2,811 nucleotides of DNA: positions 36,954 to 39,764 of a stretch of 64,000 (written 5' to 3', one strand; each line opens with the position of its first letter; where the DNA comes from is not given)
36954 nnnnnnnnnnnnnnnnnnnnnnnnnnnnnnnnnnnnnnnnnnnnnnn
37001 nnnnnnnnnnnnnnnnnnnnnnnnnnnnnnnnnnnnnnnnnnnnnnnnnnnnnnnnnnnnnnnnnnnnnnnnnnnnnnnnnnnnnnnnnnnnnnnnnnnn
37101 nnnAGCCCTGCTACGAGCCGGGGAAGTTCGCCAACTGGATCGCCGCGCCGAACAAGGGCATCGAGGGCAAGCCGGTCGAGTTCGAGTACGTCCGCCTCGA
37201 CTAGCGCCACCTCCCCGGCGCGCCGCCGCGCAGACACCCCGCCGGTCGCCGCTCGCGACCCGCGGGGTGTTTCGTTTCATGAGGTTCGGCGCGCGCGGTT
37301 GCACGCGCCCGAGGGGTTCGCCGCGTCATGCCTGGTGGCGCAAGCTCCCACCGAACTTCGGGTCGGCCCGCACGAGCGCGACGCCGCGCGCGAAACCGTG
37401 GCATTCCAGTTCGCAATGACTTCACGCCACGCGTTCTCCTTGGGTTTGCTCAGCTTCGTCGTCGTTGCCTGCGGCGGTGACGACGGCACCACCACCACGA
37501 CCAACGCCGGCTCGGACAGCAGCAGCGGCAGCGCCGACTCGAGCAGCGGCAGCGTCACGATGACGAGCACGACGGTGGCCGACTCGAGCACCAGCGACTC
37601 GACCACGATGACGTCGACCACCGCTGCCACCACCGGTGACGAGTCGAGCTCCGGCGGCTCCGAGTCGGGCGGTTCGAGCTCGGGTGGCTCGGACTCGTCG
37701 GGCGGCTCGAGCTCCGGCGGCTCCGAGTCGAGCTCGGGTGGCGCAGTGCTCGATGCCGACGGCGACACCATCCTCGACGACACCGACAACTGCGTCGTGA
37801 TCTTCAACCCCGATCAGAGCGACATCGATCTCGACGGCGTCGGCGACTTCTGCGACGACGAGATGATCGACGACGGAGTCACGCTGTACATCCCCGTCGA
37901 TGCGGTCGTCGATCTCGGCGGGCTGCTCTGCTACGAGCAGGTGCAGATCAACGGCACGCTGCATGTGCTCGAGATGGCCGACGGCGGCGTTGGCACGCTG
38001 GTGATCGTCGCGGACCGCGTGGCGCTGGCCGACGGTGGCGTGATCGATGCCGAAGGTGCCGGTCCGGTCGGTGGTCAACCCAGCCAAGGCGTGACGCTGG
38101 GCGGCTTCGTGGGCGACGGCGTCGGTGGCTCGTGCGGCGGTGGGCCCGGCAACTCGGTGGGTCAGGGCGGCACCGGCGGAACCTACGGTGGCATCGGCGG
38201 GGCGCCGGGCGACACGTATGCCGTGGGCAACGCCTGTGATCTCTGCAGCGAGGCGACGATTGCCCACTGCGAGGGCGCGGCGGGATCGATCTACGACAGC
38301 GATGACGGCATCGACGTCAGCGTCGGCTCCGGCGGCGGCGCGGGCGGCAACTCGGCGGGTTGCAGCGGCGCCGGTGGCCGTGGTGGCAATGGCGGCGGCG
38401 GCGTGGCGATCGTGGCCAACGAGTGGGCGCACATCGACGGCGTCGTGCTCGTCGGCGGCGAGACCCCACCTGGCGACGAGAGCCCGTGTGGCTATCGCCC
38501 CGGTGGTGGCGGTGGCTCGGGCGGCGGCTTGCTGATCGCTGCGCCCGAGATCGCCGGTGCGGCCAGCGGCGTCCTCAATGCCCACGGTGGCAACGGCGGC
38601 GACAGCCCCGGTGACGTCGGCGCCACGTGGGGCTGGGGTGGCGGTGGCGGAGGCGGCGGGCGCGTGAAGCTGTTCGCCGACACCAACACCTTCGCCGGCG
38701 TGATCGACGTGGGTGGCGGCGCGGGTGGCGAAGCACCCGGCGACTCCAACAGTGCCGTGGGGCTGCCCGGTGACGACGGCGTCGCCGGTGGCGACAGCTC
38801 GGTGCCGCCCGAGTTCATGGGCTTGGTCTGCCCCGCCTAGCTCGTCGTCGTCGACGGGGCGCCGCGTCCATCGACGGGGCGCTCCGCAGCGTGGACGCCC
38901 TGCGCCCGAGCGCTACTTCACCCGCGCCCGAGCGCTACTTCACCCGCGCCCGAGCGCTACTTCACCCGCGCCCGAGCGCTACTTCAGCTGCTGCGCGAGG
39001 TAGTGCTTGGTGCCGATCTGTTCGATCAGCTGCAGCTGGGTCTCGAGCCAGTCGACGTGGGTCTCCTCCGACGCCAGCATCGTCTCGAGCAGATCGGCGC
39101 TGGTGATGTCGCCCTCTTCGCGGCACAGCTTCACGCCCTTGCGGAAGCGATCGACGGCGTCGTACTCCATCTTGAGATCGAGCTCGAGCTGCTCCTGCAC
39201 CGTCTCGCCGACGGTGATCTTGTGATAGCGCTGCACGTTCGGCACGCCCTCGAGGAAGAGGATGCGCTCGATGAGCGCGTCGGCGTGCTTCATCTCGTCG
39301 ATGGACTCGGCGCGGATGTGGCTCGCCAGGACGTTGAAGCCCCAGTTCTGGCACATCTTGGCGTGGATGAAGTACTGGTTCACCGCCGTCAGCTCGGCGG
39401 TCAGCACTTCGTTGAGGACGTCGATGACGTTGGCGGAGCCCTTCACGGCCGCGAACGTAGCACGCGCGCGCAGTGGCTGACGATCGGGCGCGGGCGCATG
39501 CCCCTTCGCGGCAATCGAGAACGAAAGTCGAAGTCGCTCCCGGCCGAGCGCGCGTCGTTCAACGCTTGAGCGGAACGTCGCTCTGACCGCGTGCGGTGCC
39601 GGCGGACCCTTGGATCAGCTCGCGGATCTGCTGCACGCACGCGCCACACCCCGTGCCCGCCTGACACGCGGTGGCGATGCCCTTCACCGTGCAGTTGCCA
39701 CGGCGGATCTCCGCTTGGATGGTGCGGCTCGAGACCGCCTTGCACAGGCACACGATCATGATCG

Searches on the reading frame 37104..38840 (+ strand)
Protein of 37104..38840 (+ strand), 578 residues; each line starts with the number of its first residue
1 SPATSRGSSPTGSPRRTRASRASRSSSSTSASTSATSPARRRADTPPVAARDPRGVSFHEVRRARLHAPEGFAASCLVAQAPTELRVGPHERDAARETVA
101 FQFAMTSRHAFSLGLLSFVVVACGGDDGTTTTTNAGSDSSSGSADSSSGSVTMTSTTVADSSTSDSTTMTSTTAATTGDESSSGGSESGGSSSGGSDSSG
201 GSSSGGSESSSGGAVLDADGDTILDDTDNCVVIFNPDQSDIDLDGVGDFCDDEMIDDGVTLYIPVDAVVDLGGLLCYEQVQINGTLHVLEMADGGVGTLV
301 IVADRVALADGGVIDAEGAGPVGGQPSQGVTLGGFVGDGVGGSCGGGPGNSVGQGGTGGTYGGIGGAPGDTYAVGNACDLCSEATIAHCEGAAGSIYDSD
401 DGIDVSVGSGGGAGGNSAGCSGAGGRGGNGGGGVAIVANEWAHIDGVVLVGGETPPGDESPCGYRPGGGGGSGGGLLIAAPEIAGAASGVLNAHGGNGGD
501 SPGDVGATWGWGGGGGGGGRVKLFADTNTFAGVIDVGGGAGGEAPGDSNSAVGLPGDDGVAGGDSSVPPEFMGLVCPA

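Call 9: search_protein_families(library=pfam, proteins=[window:37104-38840:+], max_evalue=0.01)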
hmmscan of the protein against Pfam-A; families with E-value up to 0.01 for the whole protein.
window:37104-38840:+ (578 aa): 0 families

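Call 50: search_protein_families(library=ncbifam, proteins=[window:37299-38840:+], max_evalue=0.01)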
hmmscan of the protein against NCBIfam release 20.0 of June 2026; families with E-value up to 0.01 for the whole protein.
window:37299-38840:+ (513 aa): 2 families
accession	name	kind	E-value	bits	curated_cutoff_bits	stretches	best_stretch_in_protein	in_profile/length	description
NF047638.1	throspo3_MtsC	equivalog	5.7e-08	32.1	350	1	151-195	194-238/428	cell-cell cohesion MYXO-CTERM protein MtsC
NF045500.1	Omp28_seleno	equivalog_domain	6e-07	29.1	200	1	152-187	274-309/377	Omp28-related selenoprotein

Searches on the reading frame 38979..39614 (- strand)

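Call 9: search_protein_families(library=pfam, proteins=[window:38979-39614:-], max_evalue=0.01)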
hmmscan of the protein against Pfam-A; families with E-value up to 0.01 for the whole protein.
window:38979-39614:- (211 aa): 2 families
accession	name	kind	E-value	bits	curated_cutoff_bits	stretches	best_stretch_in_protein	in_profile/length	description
PF00210.30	Ferritin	-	1.3e-40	139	24.5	1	64-200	1-142/142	Ferritin-like domain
PF02915.23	Rubrerythrin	-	0.00037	21.3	22.8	1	65-190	1-133/137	Rubrerythrin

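Call 50: search_protein_families(library=ncbifam, proteins=[window:38979-39614:-], max_evalue=0.01)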
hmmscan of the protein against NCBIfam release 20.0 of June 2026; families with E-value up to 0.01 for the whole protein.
window:38979-39614:- (211 aa): 4 families
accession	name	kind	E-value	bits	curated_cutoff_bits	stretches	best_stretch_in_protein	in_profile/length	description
TIGR00754.1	bfr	equivalog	3.1e-63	212.4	125.55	1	58-210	2-154/157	bacterioferritin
NF041388.1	DNAstvprot_Halo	equivalog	1.4e-07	31.6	170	1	60-194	21-164/171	DNA starvation/stationary phase protection protein DpsA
NF058679.1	EncB_fam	subfamily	2.9e-06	27.3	90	1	60-115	18-70/117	encapsulin nanocompartment ferritin-likeEncB family encapsulin nanocompartment ferritin-like cargo protein cargo protein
TIGR04535.1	ferrit_encaps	subfamily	0.0011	18.9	125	0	61-116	13-64/114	encapsulin-associated ferritin-like protein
